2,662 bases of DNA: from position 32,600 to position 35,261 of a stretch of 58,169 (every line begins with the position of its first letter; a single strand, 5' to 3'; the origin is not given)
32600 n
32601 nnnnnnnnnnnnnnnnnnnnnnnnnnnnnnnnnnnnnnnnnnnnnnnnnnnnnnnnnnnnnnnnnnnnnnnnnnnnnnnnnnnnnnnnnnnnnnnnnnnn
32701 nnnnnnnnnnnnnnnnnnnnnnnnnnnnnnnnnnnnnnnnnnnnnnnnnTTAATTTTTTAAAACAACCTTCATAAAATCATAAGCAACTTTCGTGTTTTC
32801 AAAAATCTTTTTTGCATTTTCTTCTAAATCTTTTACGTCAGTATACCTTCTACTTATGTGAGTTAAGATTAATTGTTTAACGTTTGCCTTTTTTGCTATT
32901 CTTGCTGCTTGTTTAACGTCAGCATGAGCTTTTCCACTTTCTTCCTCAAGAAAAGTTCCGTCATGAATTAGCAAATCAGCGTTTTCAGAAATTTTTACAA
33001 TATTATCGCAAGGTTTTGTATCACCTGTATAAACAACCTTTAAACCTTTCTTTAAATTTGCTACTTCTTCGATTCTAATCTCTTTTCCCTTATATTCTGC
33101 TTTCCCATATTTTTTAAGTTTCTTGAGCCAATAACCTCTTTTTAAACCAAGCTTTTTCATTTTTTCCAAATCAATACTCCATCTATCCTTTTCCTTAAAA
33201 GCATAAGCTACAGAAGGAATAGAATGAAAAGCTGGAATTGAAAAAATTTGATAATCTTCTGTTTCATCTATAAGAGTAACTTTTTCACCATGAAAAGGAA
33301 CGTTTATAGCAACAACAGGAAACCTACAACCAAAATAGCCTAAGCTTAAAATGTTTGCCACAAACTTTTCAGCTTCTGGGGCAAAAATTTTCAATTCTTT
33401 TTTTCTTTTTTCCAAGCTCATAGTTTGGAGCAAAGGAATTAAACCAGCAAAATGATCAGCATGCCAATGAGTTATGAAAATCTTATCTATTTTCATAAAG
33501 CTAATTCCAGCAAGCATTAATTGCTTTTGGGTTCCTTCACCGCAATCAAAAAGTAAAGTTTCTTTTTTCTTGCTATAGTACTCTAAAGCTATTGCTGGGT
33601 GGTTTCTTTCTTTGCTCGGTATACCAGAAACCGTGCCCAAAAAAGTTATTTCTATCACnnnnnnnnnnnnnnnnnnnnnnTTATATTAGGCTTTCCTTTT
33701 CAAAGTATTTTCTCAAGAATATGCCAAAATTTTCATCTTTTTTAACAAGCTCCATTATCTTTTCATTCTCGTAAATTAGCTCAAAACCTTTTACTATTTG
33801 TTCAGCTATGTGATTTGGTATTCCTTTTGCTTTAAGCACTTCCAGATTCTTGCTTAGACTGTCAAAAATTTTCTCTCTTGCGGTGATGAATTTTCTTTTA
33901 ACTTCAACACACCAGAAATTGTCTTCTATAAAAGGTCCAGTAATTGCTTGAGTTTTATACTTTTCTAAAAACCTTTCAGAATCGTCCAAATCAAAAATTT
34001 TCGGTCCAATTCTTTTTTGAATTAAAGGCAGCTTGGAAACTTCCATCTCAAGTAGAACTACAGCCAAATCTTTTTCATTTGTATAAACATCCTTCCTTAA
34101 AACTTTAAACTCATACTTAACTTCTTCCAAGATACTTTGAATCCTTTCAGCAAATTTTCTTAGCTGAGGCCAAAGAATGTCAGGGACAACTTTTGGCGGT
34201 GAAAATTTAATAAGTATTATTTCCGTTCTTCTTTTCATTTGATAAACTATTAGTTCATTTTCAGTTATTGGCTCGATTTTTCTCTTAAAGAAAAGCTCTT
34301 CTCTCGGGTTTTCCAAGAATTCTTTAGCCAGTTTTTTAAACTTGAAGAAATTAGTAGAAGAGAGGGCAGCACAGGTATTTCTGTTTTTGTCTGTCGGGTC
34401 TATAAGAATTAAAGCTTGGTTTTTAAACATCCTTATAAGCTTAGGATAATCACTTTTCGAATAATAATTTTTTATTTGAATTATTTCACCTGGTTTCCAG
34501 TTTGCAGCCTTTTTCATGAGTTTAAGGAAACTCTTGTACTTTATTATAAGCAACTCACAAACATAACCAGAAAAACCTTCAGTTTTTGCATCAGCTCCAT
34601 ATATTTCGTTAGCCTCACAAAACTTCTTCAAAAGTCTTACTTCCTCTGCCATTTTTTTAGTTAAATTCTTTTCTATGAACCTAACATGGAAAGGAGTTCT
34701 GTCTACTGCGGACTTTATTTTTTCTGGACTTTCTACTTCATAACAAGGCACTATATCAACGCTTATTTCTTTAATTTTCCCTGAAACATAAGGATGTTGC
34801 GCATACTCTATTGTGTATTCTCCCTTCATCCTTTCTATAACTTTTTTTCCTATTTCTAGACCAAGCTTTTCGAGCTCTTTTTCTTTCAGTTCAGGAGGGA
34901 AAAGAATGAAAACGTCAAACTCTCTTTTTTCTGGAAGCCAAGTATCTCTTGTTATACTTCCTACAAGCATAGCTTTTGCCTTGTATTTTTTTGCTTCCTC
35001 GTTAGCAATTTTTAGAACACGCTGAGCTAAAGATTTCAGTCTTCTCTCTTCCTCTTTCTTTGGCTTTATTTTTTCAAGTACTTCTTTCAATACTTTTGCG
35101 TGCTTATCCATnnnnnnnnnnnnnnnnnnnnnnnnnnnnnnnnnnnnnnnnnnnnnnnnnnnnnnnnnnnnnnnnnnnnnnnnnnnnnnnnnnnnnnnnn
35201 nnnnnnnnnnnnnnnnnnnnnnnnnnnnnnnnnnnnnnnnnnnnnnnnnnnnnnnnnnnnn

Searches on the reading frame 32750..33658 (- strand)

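Call 28: search_protein_families(library=pfam, proteins=[window:32750-33658:-], max_evalue=0.001)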
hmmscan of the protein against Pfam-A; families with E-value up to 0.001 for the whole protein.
window:32750-33658:- (302 aa): 4 families
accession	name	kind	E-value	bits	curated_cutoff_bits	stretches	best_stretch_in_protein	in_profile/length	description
PF12706.13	Lactamase_B_2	-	8.4e-20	71.7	27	2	204-268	133-200/200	Beta-lactamase superfamily domain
PF00753.33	Lactamase_B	-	1.2e-10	42.1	22.7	1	30-79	13-66/196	Metallo-beta-lactamase superfamily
PF13691.12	Lactamase_B_4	-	6.2e-08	32.6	27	1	13-70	5-61/63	tRNase Z endonuclease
PF23023.1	Anti-Pycsar_Apyc1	-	2.3e-05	24.4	50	1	4-95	5-91/250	Anti-Pycsar protein Apyc1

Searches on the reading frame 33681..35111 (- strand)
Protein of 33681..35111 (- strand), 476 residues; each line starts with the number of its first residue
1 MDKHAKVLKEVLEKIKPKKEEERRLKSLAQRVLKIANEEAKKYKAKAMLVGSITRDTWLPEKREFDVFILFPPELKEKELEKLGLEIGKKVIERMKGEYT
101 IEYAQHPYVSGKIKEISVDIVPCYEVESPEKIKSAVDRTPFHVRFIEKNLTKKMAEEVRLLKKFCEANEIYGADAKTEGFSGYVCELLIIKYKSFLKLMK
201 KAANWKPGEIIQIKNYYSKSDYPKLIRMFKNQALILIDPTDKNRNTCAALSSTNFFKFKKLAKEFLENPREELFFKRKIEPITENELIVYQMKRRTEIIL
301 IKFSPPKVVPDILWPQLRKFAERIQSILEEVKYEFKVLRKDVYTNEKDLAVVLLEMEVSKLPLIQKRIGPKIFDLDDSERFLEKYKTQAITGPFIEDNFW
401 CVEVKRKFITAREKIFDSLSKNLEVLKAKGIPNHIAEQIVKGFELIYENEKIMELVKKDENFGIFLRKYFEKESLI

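Call 29: search_protein_families(library=pfam, proteins=[window:33681-35111:-], max_evalue=0.001)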
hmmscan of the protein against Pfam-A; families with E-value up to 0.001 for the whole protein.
window:33681-35111:- (476 aa): 4 families
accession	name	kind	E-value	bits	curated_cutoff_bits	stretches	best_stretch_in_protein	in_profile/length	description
PF09249.16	tRNA_NucTransf2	-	1.7e-38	131.8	27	1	156-275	1-113/113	tRNA nucleotidyltransferase, second domain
PF21133.2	CAA_C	-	1.6e-32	112.5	22.2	1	294-446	1-142/144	CCA-adding enzyme, C-terminal domain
PF01909.29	NTP_transf_2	-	4.2e-14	53.1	21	1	32-142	4-93/93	Nucleotidyltransferase domain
PF18144.7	SMODS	-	0.00014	22.5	26.5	1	5-127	4-134/164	Second Messenger Oligonucleotide or Dinucleotide Synthetase domain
